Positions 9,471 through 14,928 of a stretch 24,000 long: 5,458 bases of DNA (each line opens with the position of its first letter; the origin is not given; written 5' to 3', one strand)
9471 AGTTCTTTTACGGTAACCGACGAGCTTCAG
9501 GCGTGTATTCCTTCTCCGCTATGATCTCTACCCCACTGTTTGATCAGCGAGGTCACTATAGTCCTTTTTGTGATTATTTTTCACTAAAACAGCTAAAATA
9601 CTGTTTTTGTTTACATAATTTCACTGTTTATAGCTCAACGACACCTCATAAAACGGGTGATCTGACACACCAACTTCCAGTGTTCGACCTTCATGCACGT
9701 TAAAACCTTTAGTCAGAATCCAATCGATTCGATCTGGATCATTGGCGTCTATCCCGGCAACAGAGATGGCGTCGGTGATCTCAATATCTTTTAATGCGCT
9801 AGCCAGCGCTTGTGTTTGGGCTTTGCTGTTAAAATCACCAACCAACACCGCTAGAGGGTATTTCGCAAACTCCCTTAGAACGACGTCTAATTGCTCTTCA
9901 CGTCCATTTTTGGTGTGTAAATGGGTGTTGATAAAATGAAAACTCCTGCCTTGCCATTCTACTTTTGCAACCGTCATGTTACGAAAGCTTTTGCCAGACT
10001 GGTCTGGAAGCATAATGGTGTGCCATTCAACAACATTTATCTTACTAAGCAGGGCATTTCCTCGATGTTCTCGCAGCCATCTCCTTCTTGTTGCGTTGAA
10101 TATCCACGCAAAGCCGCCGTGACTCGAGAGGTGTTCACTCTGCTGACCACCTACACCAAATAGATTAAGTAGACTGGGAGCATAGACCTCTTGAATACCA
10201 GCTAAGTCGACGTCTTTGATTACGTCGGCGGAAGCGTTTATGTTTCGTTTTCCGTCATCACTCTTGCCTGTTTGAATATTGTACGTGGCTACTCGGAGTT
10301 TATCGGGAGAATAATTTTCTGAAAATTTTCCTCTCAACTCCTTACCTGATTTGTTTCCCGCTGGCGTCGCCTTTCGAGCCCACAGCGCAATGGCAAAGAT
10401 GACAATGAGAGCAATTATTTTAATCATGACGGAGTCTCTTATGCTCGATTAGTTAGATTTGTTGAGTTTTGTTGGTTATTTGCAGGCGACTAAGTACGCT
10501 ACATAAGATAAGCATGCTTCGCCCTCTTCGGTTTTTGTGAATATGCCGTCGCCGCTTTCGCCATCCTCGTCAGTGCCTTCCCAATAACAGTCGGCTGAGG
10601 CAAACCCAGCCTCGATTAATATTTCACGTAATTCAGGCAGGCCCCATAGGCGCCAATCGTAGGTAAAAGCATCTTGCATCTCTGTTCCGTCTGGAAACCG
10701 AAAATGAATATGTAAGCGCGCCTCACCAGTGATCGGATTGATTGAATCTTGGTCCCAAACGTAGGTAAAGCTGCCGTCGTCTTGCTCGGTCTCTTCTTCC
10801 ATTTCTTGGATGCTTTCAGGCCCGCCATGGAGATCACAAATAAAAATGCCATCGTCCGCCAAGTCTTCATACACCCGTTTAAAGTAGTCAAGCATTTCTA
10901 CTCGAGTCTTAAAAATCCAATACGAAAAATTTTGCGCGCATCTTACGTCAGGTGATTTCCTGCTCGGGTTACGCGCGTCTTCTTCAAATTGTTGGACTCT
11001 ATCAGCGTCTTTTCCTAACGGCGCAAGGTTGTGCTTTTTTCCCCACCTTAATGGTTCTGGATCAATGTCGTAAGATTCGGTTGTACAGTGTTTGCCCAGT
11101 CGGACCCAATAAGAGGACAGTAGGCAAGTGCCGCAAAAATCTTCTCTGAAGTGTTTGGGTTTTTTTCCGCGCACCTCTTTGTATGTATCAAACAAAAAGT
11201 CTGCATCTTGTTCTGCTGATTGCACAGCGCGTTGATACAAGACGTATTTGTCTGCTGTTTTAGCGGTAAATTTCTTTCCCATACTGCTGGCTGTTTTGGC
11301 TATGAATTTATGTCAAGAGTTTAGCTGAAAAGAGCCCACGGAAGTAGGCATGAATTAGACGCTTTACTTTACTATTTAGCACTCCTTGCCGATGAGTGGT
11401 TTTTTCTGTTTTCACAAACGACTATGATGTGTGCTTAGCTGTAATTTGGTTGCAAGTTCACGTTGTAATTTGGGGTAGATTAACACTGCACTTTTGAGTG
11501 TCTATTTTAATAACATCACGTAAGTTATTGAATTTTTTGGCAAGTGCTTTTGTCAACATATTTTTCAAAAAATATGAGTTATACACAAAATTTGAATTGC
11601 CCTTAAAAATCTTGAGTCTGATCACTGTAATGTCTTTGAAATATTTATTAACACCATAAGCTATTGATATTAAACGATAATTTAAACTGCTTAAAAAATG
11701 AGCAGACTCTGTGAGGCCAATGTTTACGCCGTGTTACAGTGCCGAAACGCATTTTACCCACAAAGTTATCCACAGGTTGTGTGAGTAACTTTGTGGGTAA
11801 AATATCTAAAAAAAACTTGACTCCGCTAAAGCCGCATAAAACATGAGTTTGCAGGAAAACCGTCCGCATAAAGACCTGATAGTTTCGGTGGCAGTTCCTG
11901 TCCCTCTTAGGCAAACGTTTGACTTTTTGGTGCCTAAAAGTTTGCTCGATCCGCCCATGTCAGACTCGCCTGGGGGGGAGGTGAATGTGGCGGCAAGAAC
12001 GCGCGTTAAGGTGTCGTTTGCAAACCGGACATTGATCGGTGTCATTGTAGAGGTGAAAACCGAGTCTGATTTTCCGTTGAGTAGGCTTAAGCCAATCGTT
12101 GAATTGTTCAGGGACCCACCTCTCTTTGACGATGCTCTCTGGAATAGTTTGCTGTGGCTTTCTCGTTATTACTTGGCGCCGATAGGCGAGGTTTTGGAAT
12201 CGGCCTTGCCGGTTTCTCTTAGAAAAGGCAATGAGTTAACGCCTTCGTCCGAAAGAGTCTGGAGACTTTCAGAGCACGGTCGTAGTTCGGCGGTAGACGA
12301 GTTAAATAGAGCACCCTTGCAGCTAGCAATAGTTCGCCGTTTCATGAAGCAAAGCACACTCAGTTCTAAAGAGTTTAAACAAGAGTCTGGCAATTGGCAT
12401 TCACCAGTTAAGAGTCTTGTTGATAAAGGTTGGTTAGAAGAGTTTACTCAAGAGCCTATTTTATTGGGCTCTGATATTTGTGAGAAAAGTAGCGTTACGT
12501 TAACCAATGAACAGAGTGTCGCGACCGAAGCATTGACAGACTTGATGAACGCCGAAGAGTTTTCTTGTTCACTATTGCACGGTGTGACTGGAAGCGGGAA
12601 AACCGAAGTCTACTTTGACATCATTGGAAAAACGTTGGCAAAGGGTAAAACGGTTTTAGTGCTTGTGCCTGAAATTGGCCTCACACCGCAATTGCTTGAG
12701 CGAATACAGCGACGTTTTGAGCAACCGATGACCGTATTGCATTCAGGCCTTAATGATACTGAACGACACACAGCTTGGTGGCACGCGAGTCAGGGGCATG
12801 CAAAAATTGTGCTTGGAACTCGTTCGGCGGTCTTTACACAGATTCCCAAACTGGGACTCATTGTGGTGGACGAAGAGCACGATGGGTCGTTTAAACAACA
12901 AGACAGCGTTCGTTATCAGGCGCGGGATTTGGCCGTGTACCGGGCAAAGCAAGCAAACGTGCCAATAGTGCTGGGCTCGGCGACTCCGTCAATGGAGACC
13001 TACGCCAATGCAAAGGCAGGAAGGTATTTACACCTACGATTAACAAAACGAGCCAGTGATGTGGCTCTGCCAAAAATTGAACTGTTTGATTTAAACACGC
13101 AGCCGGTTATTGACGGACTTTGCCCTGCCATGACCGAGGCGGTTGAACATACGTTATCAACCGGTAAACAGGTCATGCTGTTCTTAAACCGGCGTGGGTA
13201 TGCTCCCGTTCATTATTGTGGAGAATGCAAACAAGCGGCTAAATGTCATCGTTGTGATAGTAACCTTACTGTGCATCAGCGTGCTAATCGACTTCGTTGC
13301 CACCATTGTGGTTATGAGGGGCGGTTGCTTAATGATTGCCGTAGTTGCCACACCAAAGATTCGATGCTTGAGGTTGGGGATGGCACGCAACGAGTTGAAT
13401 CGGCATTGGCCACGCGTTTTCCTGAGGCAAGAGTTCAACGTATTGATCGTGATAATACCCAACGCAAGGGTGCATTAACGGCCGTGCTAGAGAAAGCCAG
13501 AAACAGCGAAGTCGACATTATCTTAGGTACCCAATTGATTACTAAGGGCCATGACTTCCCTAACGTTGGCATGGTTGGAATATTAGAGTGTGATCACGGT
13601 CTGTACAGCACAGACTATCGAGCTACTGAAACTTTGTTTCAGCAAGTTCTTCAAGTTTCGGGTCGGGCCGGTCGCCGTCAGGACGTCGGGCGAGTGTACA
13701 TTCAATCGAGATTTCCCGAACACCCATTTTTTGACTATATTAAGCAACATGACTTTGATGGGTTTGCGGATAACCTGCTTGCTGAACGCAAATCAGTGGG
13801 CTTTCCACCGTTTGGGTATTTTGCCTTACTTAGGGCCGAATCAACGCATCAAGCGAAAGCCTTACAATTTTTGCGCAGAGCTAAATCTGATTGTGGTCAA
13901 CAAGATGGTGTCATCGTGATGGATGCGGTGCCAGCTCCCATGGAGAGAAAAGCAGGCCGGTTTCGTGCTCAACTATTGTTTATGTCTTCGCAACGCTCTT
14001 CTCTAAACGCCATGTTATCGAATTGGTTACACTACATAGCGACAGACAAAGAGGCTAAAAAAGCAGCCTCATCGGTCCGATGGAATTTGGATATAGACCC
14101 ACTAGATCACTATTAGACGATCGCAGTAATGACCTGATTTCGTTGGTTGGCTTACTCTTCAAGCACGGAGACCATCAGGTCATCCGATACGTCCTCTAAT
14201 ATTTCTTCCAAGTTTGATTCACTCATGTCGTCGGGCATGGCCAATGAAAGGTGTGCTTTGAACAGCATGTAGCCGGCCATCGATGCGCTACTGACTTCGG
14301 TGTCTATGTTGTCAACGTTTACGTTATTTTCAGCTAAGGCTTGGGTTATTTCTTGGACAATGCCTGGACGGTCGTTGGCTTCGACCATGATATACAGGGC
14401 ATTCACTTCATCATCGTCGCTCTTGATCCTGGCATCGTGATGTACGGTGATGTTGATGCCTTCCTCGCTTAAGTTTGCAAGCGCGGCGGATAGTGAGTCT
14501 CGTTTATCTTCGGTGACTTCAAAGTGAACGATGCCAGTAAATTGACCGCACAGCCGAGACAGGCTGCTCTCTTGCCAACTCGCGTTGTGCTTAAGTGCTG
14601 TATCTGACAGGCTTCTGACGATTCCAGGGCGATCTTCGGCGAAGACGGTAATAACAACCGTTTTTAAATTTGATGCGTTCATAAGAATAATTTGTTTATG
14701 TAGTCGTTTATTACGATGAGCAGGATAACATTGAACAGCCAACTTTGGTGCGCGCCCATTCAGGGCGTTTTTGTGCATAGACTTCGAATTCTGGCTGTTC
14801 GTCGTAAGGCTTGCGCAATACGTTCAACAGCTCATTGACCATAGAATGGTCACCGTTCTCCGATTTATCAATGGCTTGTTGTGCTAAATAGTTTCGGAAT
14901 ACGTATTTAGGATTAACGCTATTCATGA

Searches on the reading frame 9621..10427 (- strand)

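Call 6: search_protein_families(library=ncbifam, proteins=[window:9621-10427:-])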
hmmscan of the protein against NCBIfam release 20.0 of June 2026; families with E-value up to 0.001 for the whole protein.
window:9621-10427:- (268 aa): 1 family
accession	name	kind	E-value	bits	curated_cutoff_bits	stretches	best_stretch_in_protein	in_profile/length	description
NF003840.0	PRK05421.1-2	equivalog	4.1e-05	22.8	163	1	163-265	173-279/282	endonuclease/exonuclease/phosphatase family protein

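Call 39: search_protein_families(library=pfam, proteins=[window:9621-10427:-])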
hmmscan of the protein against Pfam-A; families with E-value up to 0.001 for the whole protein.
window:9621-10427:- (268 aa): 1 family
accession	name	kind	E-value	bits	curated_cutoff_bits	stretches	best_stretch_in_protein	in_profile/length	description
PF03372.29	Exo_endo_phos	-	3.8e-11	43.6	24.5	1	47-257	1-225/225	Endonuclease/Exonuclease/phosphatase family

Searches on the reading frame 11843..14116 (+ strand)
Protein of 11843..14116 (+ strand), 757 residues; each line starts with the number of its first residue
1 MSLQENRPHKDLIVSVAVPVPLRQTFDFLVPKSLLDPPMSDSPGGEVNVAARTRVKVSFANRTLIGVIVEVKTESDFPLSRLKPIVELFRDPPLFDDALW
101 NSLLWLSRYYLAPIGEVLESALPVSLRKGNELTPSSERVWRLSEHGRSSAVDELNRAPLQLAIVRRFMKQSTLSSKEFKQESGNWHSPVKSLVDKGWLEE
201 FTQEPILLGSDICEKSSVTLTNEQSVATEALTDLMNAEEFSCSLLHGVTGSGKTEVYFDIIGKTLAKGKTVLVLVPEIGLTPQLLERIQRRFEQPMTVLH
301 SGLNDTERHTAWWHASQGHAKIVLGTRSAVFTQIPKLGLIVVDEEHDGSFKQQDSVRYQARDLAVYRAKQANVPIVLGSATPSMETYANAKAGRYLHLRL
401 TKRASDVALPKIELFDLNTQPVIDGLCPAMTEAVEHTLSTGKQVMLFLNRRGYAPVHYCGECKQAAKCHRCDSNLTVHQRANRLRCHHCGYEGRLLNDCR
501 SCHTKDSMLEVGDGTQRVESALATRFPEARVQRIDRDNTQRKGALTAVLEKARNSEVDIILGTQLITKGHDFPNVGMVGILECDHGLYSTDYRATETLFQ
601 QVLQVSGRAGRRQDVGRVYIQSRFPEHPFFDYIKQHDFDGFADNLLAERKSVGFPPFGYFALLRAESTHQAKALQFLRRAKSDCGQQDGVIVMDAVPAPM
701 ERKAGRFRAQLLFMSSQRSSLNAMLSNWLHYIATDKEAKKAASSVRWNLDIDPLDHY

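Call 6: search_protein_families(library=ncbifam, proteins=[window:11843-14116:+])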
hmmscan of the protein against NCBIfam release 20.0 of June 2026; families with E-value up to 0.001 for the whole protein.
window:11843-14116:+ (757 aa): 27 families (the best 25 are shown)
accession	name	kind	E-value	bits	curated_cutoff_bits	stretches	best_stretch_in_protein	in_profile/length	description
NF004067.0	PRK05580.1-4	equivalog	1.1e-262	873.7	763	1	11-756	3-736/737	primosomal protein N'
NF004065.0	PRK05580.1-1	equivalog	6.2e-230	765.2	858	1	13-755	3-730/731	primosomal protein N'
NF004070.0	PRK05580.2-2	equivalog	6.7e-189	629.5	921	1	9-754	9-726/729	primosomal protein N'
NF004066.1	PRK05580.1-3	equivalog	1e-187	626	813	2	153-754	183-786/788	primosomal protein N'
TIGR00595.1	priA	equivalog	1.3e-174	581.6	230.35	1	244-754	1-509/509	replication restart helicase PriA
NF004071.0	PRK05580.2-3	equivalog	1.8e-155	518.8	1105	1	13-754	17-732/735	primosomal protein N'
NF004068.0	PRK05580.1-5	equivalog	2.2e-135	452.7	1249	1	212-737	251-779/795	primosomal protein N'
NF004072.0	PRK05580.2-4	equivalog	4.6e-135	451.4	1030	1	219-757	121-648/648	primosomal protein N'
NF004069.0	PRK05580.2-1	equivalog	3.1e-121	405.8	767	1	212-755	104-610/612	primosomal protein N'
NF011453.0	PRK14873.1-3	equivalog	1.1e-38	132.8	812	1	259-679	190-592/653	primosome assembly protein PriA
NF011452.0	PRK14873.1-2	equivalog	2.6e-37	128.4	980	1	261-707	219-651/708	primosomal protein N'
NF011454.0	PRK14873.1-4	equivalog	2.5e-36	125.2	951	1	257-672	161-571/651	primosomal protein N'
NF011455.0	PRK14873.1-5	equivalog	1.6e-32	112.6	969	1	260-662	181-583/675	primosomal protein N'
TIGR00643.1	recG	equivalog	2.2e-17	63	659.4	1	219-388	235-402/629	ATP-dependent DNA helicase RecG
TIGR00580.2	mfd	equivalog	5e-17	61.6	800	1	212-358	426-577/907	transcription-repair coupling factor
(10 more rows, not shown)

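Call 11: find_related_loci(query=window:11843-14116:+, collection=genome_contigs, flank=3000)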
Query window:11843-14116:+ (757 aa) in genome_contigs; peptide patterns used: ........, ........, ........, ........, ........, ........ (x = any residue, [..] = any of these).
47 stretches matched a pattern; 15 encode a relative of the query (tblastn E <= 1e-3); 15 distinct loci.
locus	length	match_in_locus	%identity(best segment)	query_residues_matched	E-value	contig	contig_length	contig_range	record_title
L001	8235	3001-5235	71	1-757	0e+0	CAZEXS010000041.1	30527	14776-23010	MAG TPA_asm: uncultured Gammaproteobacteria bacterium isolate binchicken_co366_145 genome assembly, contig: NODE_669_len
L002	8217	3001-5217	71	8-757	0e+0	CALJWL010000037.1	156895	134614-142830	MAG: uncultured Arenicella sp. isolate L1_Bin_METABAT__211_1 genome assembly, contig: c_000001961337, whole genome shotg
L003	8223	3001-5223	67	5-757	0e+0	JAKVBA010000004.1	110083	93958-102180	MAG: Gammaproteobacteria bacterium isolate ALOHA_ZT_16 ZT-Gammaproteobacteria-1_4, whole genome shotgun sequence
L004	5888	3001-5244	64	1-757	0e+0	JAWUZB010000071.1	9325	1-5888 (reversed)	MAG: Gammaproteobacteria bacterium isolate HBSea_ice_MAG951 BAT.951_312989_flag=0_multi=6.9922_len=9325, whole genome sh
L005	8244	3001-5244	63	1-757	0e+0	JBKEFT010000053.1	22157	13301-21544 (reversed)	MAG: Arenicella sp. isolate 3300055727_18 Ga0535687_0000291, whole genome shotgun sequence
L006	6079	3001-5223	64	13-757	0e+0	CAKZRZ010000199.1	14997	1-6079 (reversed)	MAG: uncultured Arenicella sp. isolate L1_Bin_MAXBIN__056_sub_1 genome assembly, contig: c_000001227942, whole genome sh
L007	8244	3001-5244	63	1-757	0e+0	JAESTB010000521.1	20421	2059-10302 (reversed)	MAG: Arenicella sp. isolate NORP303 CoAssembly_3558425, whole genome shotgun sequence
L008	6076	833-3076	62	1-757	0e+0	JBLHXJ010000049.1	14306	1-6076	MAG: Arenicella sp. isolate 3300046534_114 Ga0491194_0009789, whole genome shotgun sequence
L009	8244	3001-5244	61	1-757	0e+0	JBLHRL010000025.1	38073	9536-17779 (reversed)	MAG: Arenicella sp. isolate 3300055292_92 Ga0535668_0000594, whole genome shotgun sequence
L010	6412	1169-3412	62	1-757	0e+0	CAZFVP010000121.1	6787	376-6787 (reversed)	MAG TPA_asm: uncultured Gammaproteobacteria bacterium isolate binchicken_co385_17 genome assembly, contig: NODE_9519_len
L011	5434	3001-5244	62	1-757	0e+0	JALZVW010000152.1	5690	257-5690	MAG: Arenicella sp. isolate g3_MAG_00005 g3_MAG_00005_000000000152, whole genome shotgun sequence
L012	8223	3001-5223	63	13-757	0e+0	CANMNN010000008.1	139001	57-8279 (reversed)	uncultured Arenicella sp. isolate 2-1273.fasta genome assembly, contig: NODE_19, whole genome shotgun sequence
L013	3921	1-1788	77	175-757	0e+0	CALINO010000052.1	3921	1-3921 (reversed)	MAG: uncultured Arenicella sp. isolate R4_Bin_Bin_82_1 genome assembly, contig: c_000001563442, whole genome shotgun seq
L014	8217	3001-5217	64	11-757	0e+0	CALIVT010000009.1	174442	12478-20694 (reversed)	MAG: uncultured Arenicella sp. isolate R2_Bin_METABAT__76_1 genome assembly, contig: c_000002530525, whole genome shotgu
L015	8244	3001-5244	63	1-757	0e+0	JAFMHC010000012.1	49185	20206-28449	MAG: Gammaproteobacteria bacterium isolate DEBay_Spr20G08_31 NODE_478_length_49185_cov_7.51132, whole genome shotgun seq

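Call 53: find_encoding_contigs(protein=window:11843-14116:+, flank=10000, max_places=4)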
Protein window:11843-14116:+ (757 aa): 1 contig read that carries it; 1 place shown.
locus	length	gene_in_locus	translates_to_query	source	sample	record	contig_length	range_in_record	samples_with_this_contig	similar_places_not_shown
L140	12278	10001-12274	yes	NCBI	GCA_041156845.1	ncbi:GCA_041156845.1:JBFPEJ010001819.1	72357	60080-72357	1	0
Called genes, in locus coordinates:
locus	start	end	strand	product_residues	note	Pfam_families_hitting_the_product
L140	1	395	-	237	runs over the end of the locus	PF00912:Transgly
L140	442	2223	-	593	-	PF05157:MshEN, PF00437:T2SSE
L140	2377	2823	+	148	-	-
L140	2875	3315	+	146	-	-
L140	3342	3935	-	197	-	PF00702:Hydrolase, PF13419:HAD_2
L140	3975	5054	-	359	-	PF01636:APH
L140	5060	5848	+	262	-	PF03009:GDPD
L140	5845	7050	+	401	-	PF00515:TPR_1 (faint), PF07719:TPR_2 (faint), PF13181:TPR_8 (faint), PF13424:TPR_12 (faint), PF13428:TPR_14 (faint), PF13414:TPR_11 (faint), PF14559:TPR_19 (faint)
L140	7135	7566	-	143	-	PF01741:MscL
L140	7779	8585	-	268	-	PF03372:Exo_endo_phos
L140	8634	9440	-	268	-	-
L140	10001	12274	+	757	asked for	PF17764:PriA_3primeBD, PF00270:DEAD, PF04851:ResIII, PF18319:Zn_ribbon_PriA, PF00271:Helicase_C (weak), PF18074:PriA_C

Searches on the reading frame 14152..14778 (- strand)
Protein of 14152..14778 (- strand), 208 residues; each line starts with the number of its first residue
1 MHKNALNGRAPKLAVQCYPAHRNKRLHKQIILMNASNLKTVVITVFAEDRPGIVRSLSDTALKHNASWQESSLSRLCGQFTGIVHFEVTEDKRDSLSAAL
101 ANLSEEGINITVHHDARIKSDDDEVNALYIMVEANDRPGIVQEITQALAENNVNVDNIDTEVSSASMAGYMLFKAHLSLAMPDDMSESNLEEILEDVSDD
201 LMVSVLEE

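Call 6: search_protein_families(library=ncbifam, proteins=[window:14152-14778:-])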
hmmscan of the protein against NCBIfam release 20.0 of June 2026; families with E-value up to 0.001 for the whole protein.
window:14152-14778:- (208 aa): 13 families
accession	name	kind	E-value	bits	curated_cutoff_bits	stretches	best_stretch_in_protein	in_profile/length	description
NF001220.0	PRK00194.1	equivalog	3.3e-13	49.8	74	2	130-204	6-75/90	ACT domain-containing protein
NF008612.0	PRK11589.1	equivalog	1.7e-06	27.6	267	1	34-201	2-169/189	glycine cleavage system transcriptional repressor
NF004684.0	PRK06027.1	subfamily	1.8e-06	27.8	223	0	127-200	6-76/286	formyltetrahydrofolate deformylase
TIGR01127.1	ilvA_1Cterm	equivalog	7.3e-06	25.2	378.75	0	124-197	302-374/380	threonine ammonia-lyase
NF006352.0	PRK08577.1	equivalog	7.9e-06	26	140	0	121-165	52-95/136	hypothetical protein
NF002895.0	PRK03381.1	equivalog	1.9e-05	22.9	631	0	116-162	696-743/782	[protein-PII] uridylyltransferase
NF004976.0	PRK06349.1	subfamily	2.1e-05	23.8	205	1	106-201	328-415/430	homoserine dehydrogenase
NF003467.0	PRK05092.1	equivalog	3e-05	22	959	0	127-157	852-882/940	[protein-PII] uridylyltransferase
TIGR00655.1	PurU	equivalog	4.1e-05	23.3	285.95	0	130-192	3-62/280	formyltetrahydrofolate deformylase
TIGR01327.1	PGDH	equivalog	5.3e-05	22.2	454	1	79-171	407-493/525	phosphoglycerate dehydrogenase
NF002837.0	PRK03059.1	equivalog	5.9e-05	21.3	1010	0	118-157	779-817/857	[protein-PII] uridylyltransferase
TIGR01693.1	UTase_glnD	equivalog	0.00051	18.4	519.4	0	115-157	766-809/850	[protein-PII] uridylyltransferase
NF053754.1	TrpY_fam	subfamily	0.00071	19.7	180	0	127-158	94-125/163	TrpY family transcription regulator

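Call 39: search_protein_families(library=pfam, proteins=[window:14152-14778:-])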
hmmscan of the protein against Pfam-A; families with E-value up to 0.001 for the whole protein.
window:14152-14778:- (208 aa): 6 families
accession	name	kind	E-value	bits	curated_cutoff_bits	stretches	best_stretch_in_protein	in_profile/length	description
PF13740.12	ACT_6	-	3e-17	62.7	23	2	40-106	2-68/76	ACT domain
PF01842.31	ACT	-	4.2e-13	49.2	27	1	129-172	2-44/66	ACT domain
PF13291.12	ACT_4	-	7.3e-11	43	27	1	130-165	9-44/80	ACT domain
PF22629.2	ACT_AHAS_ss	-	4.4e-05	24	27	1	130-174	1-45/67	AHAS small subunit-like ACT domain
PF13840.12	ACT_7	-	0.00012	22.3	27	0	135-161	18-44/65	ACT domain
PF22468.2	ACT_9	-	0.00038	20.6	27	0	136-164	10-38/61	ACT domain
